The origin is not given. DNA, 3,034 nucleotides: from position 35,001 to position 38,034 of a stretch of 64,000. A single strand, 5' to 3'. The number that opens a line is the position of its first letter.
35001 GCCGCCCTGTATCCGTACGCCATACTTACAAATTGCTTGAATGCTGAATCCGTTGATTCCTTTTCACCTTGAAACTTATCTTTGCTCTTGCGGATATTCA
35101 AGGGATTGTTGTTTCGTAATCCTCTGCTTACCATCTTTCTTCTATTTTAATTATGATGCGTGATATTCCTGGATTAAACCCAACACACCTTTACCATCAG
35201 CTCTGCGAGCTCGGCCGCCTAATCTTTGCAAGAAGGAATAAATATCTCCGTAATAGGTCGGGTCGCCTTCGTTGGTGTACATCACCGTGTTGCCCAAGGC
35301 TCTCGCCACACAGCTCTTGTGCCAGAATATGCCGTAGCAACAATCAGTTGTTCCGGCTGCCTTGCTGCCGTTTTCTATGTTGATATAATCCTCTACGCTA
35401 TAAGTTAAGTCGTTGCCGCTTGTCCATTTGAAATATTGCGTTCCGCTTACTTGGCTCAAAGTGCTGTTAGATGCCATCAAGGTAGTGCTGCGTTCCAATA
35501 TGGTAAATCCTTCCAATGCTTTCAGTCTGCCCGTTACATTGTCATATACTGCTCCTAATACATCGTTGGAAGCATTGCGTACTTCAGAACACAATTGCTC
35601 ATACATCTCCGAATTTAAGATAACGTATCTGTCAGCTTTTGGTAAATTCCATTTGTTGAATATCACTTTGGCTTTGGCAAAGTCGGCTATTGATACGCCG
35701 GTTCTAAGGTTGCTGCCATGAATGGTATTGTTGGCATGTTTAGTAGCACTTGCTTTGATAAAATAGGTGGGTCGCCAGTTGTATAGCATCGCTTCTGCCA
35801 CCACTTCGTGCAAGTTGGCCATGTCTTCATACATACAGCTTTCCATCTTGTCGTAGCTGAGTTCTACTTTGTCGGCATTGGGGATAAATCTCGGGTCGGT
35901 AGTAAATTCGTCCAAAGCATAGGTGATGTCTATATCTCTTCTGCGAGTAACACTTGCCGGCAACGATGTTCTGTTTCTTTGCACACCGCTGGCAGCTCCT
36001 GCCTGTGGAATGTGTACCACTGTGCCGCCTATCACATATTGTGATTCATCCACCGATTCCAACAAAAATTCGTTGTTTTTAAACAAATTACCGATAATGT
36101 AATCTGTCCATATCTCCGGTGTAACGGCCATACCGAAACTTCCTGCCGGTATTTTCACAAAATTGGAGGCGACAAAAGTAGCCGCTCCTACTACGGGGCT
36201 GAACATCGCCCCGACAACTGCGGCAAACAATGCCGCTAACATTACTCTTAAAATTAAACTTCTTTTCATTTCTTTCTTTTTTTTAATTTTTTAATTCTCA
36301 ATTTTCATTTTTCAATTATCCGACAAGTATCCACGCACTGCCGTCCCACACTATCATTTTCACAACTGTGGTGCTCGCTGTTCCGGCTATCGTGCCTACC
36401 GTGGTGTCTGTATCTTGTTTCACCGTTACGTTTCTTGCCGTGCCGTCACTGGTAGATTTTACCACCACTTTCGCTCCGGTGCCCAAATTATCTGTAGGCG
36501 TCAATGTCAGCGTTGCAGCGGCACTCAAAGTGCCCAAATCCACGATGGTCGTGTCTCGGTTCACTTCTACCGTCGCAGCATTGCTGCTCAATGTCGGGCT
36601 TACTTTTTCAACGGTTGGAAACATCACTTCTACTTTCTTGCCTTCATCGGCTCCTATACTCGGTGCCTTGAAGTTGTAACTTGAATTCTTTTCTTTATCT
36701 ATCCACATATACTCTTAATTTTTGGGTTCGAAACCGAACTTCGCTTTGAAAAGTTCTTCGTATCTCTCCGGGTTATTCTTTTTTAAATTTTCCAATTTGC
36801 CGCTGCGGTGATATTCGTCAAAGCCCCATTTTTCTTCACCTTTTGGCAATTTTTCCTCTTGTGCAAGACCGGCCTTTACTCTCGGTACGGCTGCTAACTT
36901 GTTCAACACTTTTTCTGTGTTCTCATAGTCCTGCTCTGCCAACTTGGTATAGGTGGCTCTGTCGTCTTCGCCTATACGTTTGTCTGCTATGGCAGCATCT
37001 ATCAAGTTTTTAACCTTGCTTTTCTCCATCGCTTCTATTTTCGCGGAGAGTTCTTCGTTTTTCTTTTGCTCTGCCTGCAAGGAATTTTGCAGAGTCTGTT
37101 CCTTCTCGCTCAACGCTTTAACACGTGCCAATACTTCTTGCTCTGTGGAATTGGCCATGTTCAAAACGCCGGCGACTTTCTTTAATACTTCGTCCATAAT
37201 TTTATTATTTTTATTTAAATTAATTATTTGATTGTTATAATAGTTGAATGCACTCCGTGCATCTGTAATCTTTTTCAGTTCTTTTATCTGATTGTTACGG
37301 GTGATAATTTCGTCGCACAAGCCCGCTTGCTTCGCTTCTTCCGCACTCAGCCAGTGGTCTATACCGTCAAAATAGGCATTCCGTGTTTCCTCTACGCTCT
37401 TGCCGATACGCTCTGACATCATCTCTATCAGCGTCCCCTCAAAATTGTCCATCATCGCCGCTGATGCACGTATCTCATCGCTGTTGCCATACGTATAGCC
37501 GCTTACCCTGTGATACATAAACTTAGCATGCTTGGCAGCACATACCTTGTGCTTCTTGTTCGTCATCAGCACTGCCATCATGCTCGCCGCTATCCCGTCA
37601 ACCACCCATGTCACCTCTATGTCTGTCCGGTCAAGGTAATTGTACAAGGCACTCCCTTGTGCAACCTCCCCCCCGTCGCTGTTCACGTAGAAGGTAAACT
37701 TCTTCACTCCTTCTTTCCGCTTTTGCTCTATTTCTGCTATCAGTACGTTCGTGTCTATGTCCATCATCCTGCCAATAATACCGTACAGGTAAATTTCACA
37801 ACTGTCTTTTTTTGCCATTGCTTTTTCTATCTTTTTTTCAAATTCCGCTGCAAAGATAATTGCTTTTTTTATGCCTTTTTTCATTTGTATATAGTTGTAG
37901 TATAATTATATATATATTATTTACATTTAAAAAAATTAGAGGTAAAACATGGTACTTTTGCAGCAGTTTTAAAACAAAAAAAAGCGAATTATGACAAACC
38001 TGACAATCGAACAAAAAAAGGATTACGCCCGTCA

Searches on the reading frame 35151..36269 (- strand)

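Call 39: search_protein_families(library=phrogs, proteins=[window:35151-36269:-], max_evalue=0.001)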
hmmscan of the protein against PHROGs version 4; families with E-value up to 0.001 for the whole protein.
window:35151-36269:- (372 aa): 2 families
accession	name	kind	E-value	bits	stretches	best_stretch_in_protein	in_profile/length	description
phrog_267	-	head and packaging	5.2e-27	96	1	40-363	27-323/410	major head protein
phrog_283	-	head and packaging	9e-05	23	1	175-282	126-239/385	major head protein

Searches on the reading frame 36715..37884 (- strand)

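Call 39: search_protein_families(library=phrogs, proteins=[window:36715-37884:-], max_evalue=0.001)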
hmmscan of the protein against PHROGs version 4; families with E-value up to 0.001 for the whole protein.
window:36715-37884:- (389 aa): 13 families
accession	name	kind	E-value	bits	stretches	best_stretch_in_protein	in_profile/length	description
phrog_2976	-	head and packaging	4e-51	175.9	1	17-347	9-373/394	head maturation protease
phrog_133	-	head and packaging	1.5e-37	130.6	1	22-304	14-282/668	head maturation protease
phrog_94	-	head and packaging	2.1e-34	121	1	20-330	72-393/622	head maturation protease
phrog_3348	-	unknown function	1.7e-28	101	1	22-341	31-336/386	-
phrog_1684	-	head and packaging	9.3e-22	78.8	1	24-271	38-281/284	head maturation protease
phrog_11321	-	unknown function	9.8e-21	75.5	1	222-385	163-325/327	-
phrog_53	-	head and packaging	7.1e-18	66.1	2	125-338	211-401/583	head maturation protease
phrog_1827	-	other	3.7e-10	40.5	1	65-186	57-175/202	ATP-dependent protease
phrog_23753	-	head and packaging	2.8e-08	34.7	1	57-290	38-272/298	head maturation protease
phrog_328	-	head and packaging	1.3e-07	32.6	1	215-345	165-304/339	head maturation protease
phrog_13984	-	unknown function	5.9e-07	30.7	1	27-117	30-117/123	-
phrog_5410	-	other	0.00011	22.5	1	67-205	62-201/323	ATP-dependent protease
phrog_3894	-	head and packaging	0.00029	21.2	1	268-345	362-436/458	head maturation protease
